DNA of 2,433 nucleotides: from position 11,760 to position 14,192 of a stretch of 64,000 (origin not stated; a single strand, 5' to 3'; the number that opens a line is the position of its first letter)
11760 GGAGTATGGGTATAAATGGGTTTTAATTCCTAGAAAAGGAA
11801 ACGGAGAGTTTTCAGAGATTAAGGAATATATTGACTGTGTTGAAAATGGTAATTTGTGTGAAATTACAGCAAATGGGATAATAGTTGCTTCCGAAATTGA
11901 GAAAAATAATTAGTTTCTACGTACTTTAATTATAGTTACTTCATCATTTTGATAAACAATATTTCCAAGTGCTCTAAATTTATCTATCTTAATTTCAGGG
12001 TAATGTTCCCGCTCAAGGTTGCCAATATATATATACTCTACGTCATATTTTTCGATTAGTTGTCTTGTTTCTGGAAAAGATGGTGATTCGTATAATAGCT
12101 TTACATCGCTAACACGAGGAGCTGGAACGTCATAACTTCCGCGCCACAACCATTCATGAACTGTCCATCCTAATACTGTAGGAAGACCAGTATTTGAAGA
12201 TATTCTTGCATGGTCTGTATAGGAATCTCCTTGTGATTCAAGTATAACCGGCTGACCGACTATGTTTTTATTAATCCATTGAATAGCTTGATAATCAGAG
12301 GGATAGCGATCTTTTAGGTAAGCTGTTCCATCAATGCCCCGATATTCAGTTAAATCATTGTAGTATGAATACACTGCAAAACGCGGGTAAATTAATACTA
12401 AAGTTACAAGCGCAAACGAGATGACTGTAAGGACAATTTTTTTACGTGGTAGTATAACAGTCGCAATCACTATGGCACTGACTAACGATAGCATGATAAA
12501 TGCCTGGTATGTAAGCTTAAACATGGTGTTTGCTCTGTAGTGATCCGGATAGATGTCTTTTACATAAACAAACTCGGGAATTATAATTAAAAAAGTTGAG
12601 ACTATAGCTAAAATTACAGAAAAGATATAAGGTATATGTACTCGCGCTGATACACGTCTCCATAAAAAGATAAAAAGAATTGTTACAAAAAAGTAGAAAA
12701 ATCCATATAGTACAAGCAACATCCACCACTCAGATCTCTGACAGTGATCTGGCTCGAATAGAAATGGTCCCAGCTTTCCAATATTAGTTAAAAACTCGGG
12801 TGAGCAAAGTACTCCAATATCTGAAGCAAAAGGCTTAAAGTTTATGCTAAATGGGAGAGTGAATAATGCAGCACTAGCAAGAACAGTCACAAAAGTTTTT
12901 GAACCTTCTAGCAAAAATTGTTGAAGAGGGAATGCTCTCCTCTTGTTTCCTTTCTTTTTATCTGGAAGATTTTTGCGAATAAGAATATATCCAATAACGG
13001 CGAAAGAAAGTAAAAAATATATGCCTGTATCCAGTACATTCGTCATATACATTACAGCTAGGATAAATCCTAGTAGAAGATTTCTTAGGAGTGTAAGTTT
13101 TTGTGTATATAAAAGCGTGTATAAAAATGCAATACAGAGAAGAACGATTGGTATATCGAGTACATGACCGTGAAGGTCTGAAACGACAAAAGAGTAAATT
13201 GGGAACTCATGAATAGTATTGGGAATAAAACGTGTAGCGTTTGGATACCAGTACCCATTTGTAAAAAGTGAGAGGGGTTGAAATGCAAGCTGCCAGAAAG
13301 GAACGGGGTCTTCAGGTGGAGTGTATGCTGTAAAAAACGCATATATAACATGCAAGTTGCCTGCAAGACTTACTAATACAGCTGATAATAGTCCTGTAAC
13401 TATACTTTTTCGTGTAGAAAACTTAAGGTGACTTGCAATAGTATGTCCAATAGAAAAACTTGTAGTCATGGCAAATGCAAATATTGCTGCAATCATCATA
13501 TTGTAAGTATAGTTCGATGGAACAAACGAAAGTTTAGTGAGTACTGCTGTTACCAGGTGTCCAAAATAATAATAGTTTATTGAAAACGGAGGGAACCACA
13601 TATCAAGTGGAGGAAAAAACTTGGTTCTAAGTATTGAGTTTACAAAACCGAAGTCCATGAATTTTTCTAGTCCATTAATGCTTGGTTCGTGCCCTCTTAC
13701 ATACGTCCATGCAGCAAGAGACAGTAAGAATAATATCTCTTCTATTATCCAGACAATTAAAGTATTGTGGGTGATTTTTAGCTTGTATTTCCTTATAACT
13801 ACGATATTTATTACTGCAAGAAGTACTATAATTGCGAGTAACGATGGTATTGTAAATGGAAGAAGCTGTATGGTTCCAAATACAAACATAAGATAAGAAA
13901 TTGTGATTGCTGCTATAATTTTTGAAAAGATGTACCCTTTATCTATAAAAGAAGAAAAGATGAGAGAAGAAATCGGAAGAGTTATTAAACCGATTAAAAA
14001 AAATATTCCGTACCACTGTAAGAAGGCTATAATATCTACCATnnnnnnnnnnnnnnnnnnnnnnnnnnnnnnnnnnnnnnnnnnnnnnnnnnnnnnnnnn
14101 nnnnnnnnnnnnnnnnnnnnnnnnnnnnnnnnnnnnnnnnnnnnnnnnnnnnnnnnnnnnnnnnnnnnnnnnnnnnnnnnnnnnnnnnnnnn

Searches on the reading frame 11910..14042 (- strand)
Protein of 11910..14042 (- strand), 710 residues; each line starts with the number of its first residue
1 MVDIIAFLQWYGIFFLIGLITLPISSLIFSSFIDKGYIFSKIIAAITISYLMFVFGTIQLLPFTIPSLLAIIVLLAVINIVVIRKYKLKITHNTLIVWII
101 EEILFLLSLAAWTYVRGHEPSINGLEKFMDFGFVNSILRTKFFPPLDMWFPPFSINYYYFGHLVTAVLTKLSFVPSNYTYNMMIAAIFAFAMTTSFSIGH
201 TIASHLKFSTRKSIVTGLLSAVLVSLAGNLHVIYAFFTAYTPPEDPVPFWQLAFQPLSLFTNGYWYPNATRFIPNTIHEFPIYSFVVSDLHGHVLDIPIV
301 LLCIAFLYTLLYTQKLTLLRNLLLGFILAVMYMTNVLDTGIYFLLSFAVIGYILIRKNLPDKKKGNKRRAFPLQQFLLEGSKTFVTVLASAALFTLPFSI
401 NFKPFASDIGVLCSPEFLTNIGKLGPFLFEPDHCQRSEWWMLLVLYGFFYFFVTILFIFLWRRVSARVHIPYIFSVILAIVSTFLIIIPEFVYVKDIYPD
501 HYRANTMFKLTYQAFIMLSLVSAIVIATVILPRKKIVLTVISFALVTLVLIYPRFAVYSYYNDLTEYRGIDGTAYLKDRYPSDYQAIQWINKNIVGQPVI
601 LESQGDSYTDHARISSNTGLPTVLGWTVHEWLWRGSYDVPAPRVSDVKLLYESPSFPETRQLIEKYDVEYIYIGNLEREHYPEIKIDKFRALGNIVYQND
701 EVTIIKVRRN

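Call 7: search_protein_families(library=pfam, proteins=[window:11910-14042:-], max_evalue=0.01)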
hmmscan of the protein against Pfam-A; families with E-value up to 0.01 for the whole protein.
window:11910-14042:- (710 aa): 1 family
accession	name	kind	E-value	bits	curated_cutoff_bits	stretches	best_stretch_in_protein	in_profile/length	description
PF10060.15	DUF2298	-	2.4e-96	324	27.8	2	48-463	2-389/488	Uncharacterized membrane protein (DUF2298)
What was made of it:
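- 11910..14042 (-): DUF2298 / Chlor_Arch_YYY polytopic membrane protein, 710 aa (GT-C-like). PF10060 at E=2.4e-96 (call 7).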

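Call 40: search_protein_families(library=ncbifam, proteins=[window:11910-14042:-], max_evalue=0.001)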
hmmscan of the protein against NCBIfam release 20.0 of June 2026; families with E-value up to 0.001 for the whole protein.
window:11910-14042:- (710 aa): 1 family
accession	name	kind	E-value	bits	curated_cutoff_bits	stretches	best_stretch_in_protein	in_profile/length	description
TIGR03662.1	Chlor_Arch_YYY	subfamily_domain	2.4e-151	505.8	300.25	1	4-708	2-727/727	chlor_Arch_YYY domain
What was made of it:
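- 11910..14042 (-): TIGR03662 at 505.8 bits (call 40).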
